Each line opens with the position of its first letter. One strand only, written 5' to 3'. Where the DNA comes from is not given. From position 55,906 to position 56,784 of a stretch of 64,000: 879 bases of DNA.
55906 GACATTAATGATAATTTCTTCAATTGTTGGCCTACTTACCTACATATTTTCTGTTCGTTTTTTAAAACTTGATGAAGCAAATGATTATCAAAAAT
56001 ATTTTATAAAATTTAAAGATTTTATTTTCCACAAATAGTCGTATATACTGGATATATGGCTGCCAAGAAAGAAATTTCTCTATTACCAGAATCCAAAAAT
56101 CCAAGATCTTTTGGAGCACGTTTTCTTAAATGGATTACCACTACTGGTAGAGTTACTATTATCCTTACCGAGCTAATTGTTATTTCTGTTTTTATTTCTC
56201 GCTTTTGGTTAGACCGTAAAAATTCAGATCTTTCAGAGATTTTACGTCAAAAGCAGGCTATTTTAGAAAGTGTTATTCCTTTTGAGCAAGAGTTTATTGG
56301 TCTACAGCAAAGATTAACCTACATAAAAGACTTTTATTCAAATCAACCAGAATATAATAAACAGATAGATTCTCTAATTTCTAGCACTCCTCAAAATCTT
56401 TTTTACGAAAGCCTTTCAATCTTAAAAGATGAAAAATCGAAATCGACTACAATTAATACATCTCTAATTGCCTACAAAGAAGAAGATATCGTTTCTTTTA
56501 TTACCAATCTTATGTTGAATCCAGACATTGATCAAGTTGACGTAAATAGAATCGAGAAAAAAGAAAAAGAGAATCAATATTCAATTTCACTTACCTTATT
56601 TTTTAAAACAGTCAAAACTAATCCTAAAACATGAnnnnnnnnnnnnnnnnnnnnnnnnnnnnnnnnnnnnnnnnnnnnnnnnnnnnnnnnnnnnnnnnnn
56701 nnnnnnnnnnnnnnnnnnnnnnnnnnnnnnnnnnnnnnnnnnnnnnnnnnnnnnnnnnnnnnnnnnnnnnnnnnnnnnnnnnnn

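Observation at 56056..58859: PilN/PilO-like bitopic pair, small anchored protein and surface protein with sortase-like C-terminal signal, downstream of murJ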

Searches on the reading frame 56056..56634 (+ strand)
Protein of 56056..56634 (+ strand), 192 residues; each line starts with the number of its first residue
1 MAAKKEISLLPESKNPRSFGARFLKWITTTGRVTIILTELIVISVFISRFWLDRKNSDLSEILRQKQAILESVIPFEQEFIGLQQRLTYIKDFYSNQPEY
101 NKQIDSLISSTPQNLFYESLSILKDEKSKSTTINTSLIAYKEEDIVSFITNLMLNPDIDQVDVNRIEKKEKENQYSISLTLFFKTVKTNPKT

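Call 4: search_protein_families(library=pfam, proteins=[window:56056-56634:+], max_evalue=1)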
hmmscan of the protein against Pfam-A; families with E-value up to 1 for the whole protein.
window:56056-56634:+ (192 aa): 4 families
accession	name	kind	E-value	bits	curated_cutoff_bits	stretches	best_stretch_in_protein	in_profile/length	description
PF05137.18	PilN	-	0.00016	22.1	22.8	1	105-179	4-76/78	Fimbrial assembly protein (PilN)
PF20740.2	TP0453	-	0.023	14.2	27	1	112-189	138-217/252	Outer membrane-associated lipoprotein TP0453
PF15581.11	Imm58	-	0.079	13.5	25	0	86-148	32-93/109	Immunity protein 58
PF18569.7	Thioredoxin_16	-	0.098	13.3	26.5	0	162-191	52-81/93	Thioredoxin-like domain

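Call 7: search_protein_families(library=ncbifam, proteins=[window:56056-56634:+], max_evalue=1)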
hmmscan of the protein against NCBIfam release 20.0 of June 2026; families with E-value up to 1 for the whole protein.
window:56056-56634:+ (192 aa): 0 families

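Call 25: search_solved_structures(query=A3, max_evalue=10, show_alignments=2)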
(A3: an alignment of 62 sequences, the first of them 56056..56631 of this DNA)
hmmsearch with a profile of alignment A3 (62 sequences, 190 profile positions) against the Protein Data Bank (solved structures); distinct sequences matched with E-value up to 10: 1.
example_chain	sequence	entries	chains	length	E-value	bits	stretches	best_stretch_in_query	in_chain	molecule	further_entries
3lg7_A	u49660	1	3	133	0.21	14.7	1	49-113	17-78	4E10_S0_1EZ3A_002_C (T246)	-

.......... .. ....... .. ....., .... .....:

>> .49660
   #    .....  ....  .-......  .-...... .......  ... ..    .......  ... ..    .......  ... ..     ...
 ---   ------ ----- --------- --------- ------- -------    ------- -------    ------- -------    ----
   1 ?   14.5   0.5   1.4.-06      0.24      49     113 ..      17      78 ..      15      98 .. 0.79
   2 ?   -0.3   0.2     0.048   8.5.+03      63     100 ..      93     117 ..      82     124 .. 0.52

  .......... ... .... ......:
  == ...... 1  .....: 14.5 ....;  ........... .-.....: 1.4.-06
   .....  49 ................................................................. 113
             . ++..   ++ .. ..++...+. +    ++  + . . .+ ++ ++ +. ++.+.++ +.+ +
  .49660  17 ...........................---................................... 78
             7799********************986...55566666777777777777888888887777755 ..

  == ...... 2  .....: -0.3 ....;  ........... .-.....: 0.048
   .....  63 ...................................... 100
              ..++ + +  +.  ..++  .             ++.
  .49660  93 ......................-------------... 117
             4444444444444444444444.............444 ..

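Call 28: search_protein_families(library=pfam, alignment_id=A3, max_evalue=0.01)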
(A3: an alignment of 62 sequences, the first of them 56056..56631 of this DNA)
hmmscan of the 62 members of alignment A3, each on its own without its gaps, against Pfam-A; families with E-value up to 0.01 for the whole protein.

A. member 1, window:56056-56631:+ (192 aa): 1 family
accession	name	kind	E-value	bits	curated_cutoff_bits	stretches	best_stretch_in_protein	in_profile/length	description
PF05137.18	PilN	-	0.00016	22.1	22.8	1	105-179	4-76/78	Fimbrial assembly protein (PilN)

B. families by the number of members that match (of 62 scanned): 10 families
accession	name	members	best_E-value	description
PF05137.18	PilN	51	7.6e-08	Fimbrial assembly protein (PilN)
PF12108.13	SF3a60_bindingd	4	0.0039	Splicing factor SF3a60 binding domain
PF14171.11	SpoIISA_toxin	2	0.0019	Toxin SpoIISA, type II toxin-antitoxin system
PF05068.17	MtlR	1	0.0012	Mannitol repressor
PF03531.20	SSrecog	1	0.0016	Structure-specific recognition protein (SSRP1)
PF06775.19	Seipin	1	0.0042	Putative adipose-regulatory protein (Seipin)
PF00435.27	Spectrin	1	0.0064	Spectrin repeat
PF07544.18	Med9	1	0.0075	RNA polymerase II transcription mediator complex subunit 9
PF18222.6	PilN_bio_d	1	0.0081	PilN biogenesis protein dimerization domain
PF20740.2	TP0453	1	0.0095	Outer membrane-associated lipoprotein TP0453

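Call 44: find_related_loci(query=A3, collection=metagenome_contigs, flank=10000)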
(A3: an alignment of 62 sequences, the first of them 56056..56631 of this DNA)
Query A3 (192 aa) in metagenome_contigs; peptide patterns used: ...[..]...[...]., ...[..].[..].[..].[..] (x = any residue, [..] = any of these).
599 stretches matched a pattern (row limit reached: there are more); 438 encode a relative of the query (tblastn E <= 1e-3); the best 80 are kept; 80 distinct loci.
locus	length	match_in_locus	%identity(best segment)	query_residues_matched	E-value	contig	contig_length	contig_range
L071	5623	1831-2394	82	1-188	4e-102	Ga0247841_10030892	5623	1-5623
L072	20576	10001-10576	79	1-192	3e-100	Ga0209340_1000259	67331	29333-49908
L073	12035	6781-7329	81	1-183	2e-96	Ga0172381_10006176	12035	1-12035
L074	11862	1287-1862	83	1-192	6e-96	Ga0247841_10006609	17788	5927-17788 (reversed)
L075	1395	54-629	82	1-192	8e-103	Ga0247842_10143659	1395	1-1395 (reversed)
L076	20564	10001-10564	83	1-188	2e-95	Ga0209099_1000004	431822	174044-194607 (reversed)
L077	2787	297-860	79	1-188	5e-97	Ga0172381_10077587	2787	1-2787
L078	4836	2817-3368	78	1-184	2e-94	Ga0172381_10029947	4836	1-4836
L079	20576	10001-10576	76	1-192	3e-94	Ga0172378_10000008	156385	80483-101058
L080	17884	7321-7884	78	1-188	8e-94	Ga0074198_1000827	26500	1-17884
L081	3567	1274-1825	76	1-184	2e-92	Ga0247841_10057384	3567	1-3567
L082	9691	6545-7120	72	1-192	9e-91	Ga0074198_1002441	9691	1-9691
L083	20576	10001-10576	71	1-192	2e-90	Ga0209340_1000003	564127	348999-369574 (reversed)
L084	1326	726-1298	75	1-191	1e-95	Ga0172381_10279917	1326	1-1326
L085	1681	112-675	74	1-188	8e-94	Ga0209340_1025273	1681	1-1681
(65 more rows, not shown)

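Call 55: find_homologous_proteins(query=window:56056-56631:+)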
Query window:56056-56631:+ (192 aa): 360 proteins with E <= 0.001 among 464 candidates; the best 120 are listed.
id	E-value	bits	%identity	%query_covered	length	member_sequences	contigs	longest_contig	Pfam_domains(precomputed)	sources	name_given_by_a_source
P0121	2.7e-115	400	100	100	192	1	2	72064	-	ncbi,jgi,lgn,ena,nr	ncbi:MAG: hypothetical protein PHO75_00400 [Candidatus Shapirobacteria bacterium]|jgi:hypothetical p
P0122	1.4e-104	366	90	100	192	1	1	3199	-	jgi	jgi:hypothetical protein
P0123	4.9e-103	361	90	100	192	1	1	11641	PF05137.19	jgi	-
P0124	4.8e-101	354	87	99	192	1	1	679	PF05137.19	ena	-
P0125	6.6e-99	347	85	100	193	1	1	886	-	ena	-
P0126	1.0e-98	346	85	100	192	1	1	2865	PF05137.19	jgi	-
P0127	2.7e-98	345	86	99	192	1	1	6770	-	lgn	-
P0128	5.3e-98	344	86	100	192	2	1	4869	-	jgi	jgi:hypothetical protein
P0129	2.4e-97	342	84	99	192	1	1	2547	-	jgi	jgi:hypothetical protein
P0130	7.3e-95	334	83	98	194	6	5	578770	-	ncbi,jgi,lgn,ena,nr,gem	ncbi:MAG TPA: hypothetical protein PK257_00095 [Candidatus Woesebacteria bacterium]|nr:hypothetical 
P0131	1.2e-94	333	82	100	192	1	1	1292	-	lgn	-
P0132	1.5e-94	333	82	100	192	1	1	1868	-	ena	-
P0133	1.7e-94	333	83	100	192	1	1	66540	-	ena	-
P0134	2.6e-94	332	82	100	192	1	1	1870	-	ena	-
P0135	3.0e-94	332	83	99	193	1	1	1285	-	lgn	-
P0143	3.3e-93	329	81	99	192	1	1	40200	PF05137.19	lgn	-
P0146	9.9e-93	327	81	100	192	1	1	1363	PF05137.19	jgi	jgi:hypothetical protein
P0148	1.3e-92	327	79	100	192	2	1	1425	PF05137.19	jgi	jgi:hypothetical protein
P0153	8.8e-92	324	80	100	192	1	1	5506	PF05137.19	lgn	-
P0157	1.1e-88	314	79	98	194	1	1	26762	PF05137.19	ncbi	-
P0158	1.2e-88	314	77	100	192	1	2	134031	PF05137.19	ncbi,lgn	-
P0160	2.3e-87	310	76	100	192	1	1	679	PF05137.19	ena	-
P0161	1.8e-86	307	75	100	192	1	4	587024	PF05137.19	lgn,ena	-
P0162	2.3e-86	306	78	100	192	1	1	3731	PF05137.19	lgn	-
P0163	2.4e-86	306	76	100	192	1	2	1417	PF05137.19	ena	-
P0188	5.0e-78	279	67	100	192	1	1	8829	PF05137.19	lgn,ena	-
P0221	2.6e-65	238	61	97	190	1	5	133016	PF05137.19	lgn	-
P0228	6.5e-64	233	58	97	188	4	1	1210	PF05137.19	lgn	-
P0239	8.2e-63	230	59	97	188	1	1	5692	PF05137.19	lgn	-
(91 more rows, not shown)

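Call 65: predict_structure(alignment_id=A6)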
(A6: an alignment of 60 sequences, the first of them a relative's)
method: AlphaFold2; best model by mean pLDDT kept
length: 192 residues; sequences in the alignment: 60
mean_pLDDT: 79.0   pTM: 0.39
mean pLDDT of the five models: 79.0, 78.7, 78.6, 76.8, 74.0
residues with pLDDT >= 90: 22; 70-90: 133; 50-70: 26; < 50: 11
segments of 3 or more residues with pLDDT < 50: 1-7, 189-192
pLDDT, mean of each block of 10 residues (from residue 1): 46 62 81 90 94 90 88 86 84 71 72 74 76 85 86 85 86 85 69 39
secondary structure, 60 per line:
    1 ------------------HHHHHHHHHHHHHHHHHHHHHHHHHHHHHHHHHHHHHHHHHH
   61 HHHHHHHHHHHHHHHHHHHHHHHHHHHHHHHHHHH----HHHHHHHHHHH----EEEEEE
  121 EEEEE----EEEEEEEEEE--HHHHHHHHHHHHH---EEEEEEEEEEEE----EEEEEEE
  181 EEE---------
elements in order: H19-95 H100-110 E115-125 E130-139 H142-154 E158-169 E174-183

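Call 67: search_protein_representatives(alignment_id=A6)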
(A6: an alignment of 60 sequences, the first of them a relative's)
Query: 60 sequences, 191 profile positions. Proteins with E-value up to 0.001 (for the whole library): 993; up to 1e-10: 662; up to 1e-30: 20. The best 150 are listed.
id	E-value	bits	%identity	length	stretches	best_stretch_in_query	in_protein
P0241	3.0e-81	288.3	-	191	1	1-189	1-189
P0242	1.4e-55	204.5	-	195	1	6-188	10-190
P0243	1.0e-54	201.7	-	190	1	2-188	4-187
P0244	4.6e-54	199.6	-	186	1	1-185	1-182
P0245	7.5e-52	192.4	-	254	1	42-189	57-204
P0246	6.7e-50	186.0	-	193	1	4-183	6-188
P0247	2.4e-49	184.2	-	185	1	1-184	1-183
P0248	7.9e-47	176.0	-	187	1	3-183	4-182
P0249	2.0e-42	161.6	-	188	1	3-187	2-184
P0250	3.2e-42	160.9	-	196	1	4-188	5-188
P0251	9.9e-41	156.1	-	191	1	4-188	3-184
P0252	8.4e-39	149.8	-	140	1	44-184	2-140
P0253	5.7e-37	143.8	-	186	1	1-186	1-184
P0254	5.5e-36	140.6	-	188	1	5-189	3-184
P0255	5.4e-33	130.8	-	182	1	1-183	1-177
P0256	5.4e-33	130.8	-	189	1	1-172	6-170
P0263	1.2e-29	120.0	-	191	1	4-188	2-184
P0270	3.5e-28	115.2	-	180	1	3-154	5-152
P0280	7.0e-27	110.9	-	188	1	4-171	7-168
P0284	1.4e-26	110.0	-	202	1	6-178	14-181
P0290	3.7e-26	108.6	-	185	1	1-186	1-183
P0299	1.4e-25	106.7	-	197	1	6-154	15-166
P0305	2.7e-25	105.8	-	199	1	7-172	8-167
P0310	5.0e-25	104.9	-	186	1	5-172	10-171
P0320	2.2e-24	102.8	-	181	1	4-174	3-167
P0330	4.6e-24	101.7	-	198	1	3-168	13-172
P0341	7.4e-24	101.0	-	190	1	5-180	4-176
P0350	1.8e-23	99.8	-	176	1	1-167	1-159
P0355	2.9e-23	99.1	-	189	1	7-170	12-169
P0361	3.6e-23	98.8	-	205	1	7-180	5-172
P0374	1.2e-22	97.1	-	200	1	6-182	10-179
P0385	2.4e-22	96.1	-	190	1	3-166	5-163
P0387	2.6e-22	96.0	-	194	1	5-177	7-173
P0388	2.9e-22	95.9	-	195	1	1-186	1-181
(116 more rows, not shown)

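Call 68: list_cluster_members(proteins=[P0250, P0256, P0263, P0270, P0280, P0290, P0305, P0320, P0350, P0388])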
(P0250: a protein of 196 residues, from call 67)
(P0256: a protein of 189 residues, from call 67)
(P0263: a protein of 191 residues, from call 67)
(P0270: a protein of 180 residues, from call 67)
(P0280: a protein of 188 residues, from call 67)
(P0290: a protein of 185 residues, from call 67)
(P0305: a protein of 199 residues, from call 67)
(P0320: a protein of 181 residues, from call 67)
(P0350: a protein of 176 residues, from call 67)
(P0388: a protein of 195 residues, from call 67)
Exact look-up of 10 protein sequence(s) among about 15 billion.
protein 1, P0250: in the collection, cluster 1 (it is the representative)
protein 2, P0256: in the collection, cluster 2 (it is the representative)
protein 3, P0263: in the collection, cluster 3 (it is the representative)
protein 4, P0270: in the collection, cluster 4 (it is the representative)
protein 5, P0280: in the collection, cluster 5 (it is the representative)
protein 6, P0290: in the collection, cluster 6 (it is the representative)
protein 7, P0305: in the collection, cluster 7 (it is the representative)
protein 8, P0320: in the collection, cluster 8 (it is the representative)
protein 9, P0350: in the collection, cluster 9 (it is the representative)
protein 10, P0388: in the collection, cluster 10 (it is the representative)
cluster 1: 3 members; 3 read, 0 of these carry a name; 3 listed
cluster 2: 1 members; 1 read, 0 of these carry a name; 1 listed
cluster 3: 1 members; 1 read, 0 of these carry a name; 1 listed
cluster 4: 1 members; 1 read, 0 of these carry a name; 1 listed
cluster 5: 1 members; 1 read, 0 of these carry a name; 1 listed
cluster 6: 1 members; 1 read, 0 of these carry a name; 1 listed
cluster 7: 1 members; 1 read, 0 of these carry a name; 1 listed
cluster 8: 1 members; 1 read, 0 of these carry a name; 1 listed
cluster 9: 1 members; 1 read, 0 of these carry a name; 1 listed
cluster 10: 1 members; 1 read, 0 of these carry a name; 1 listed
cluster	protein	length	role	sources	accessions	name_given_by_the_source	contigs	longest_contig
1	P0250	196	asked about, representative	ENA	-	-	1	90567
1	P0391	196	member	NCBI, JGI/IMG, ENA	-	-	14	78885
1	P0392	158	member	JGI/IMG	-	-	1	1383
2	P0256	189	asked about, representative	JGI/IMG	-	-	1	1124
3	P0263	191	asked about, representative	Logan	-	-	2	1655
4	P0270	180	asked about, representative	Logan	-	-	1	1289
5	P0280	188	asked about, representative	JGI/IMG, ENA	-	-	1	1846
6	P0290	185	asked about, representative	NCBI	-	-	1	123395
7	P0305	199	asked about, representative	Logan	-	-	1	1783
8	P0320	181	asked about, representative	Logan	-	-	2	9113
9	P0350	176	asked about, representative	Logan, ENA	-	-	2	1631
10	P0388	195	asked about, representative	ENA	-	-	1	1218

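Call 69: find_encoding_contigs(protein=P0270, flank=10000, max_places=2)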
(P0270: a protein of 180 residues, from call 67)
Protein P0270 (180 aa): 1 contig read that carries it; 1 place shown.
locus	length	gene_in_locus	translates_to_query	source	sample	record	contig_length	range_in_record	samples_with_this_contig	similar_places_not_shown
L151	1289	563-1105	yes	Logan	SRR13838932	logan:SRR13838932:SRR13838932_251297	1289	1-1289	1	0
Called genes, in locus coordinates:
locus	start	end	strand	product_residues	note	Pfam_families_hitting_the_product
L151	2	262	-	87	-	?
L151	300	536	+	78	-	PF01649:Ribosomal_S20p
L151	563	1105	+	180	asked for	PF05137:PilN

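Call 70: fold_search(model_id=the predicted structure, library=pdb)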
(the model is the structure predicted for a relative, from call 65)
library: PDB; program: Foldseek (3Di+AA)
matches with E <= 10: 797; with E <= 0.001: 0
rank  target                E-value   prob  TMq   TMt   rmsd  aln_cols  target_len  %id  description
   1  5hl8_A                3.5e-03  1.00  0.34  0.74   2.4        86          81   17  1.93 Angstrom resolution crystal structure of a pullulanase-specific type II secretion system integral cytoplasmic mem (released 2016-01-27)
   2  4bhq_A                6.3e-03  1.00  0.35  0.59   2.5        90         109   14  Structure of the periplasmic domain of the PilN type IV pilus biogenesis protein from Thermus thermophilus (released 2013-11-20)
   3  4bhq_B                8.0e-03  1.00  0.36  0.59   5.5       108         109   14  Structure of the periplasmic domain of the PilN type IV pilus biogenesis protein from Thermus thermophilus (released 2013-11-20)
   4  2w7v_A                9.5e-03  1.00  0.33  0.70   2.7        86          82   10  periplasmic domain of EpsL from Vibrio parahaemolyticus (released 2010-03-31)
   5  2gjv_A                1.4e-02  0.90  0.21  0.28   5.8        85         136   14  Crystal Structure of a Protein of Unknown Function from Salmonella typhimurium (released 2006-04-11)
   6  6lad_A                1.6e-02  0.93  0.26  0.25   7.1       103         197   16  Crystal structure of Amuc_1100 from Akkermansia muciniphila (released 2020-08-05)
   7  5hl8_C                1.7e-02  1.00  0.33  0.71   2.9        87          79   13  1.93 Angstrom resolution crystal structure of a pullulanase-specific type II secretion system integral cytoplasmic mem (released 2016-01-27)
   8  6lad_F                2.3e-02  0.97  0.28  0.29   5.4        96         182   18  Crystal structure of Amuc_1100 from Akkermansia muciniphila (released 2020-08-05)
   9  3jc8_Oa               2.8e-02  0.98  0.36  0.36  13.9       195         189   14  Architectural model of the type IVa pilus machine in a piliated state (released 2016-03-16)
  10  6lad_E                2.8e-02  0.97  0.28  0.29   5.4        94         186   17  Crystal structure of Amuc_1100 from Akkermansia muciniphila (released 2020-08-05)
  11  6lad_B                3.0e-02  1.00  0.31  0.32   3.9        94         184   17  Crystal structure of Amuc_1100 from Akkermansia muciniphila (released 2020-08-05)
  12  6lad_C                3.0e-02  0.95  0.27  0.27   5.7       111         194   14  Crystal structure of Amuc_1100 from Akkermansia muciniphila (released 2020-08-05)
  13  6kny_A                3.7e-02  0.97  0.30  0.32   5.2        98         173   14  Structure of Amuc_1100 without transmembrane region from Akkermansia muciniphila (released 2020-04-15)
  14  6lad_D                4.2e-02  0.87  0.26  0.27   6.3        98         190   15  Crystal structure of Amuc_1100 from Akkermansia muciniphila (released 2020-08-05)
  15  6ghu_A                5.0e-02  1.00  0.33  0.73   2.6        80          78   12  Crystal structure of the periplasmic domain of XcpY, oP crystal form. (released 2018-11-21)
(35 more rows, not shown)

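Call 71: find_encoding_contigs(protein=P0290, flank=10000, max_places=1)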
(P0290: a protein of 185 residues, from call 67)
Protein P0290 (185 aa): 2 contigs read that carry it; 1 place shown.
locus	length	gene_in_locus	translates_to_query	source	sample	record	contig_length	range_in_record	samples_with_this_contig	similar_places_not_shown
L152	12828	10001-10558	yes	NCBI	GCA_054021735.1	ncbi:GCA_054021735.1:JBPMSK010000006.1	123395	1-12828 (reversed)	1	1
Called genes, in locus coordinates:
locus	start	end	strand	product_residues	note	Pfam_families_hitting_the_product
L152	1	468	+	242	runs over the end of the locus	-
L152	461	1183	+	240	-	-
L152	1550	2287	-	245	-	PF01904:DUF72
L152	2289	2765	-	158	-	PF02001:DUF134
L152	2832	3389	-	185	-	PF18306:LDcluster4, PF03641:Lysine_decarbox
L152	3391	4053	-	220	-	PF00834:Ribul_P_3_epim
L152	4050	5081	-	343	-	PF00044:Gp_dh_N, PF02800:Gp_dh_C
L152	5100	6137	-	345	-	PF00162:PGK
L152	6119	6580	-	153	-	PF02502:LacAB_rpiB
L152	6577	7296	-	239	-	PF00121:TIM, PF05690:ThiG (faint)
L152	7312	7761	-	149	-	PF13650:Asp_protease_2, PF13975:gag-asp_proteas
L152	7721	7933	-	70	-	-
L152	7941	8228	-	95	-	PF01649:Ribosomal_S20p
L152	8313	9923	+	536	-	PF03023:MurJ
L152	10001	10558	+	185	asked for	-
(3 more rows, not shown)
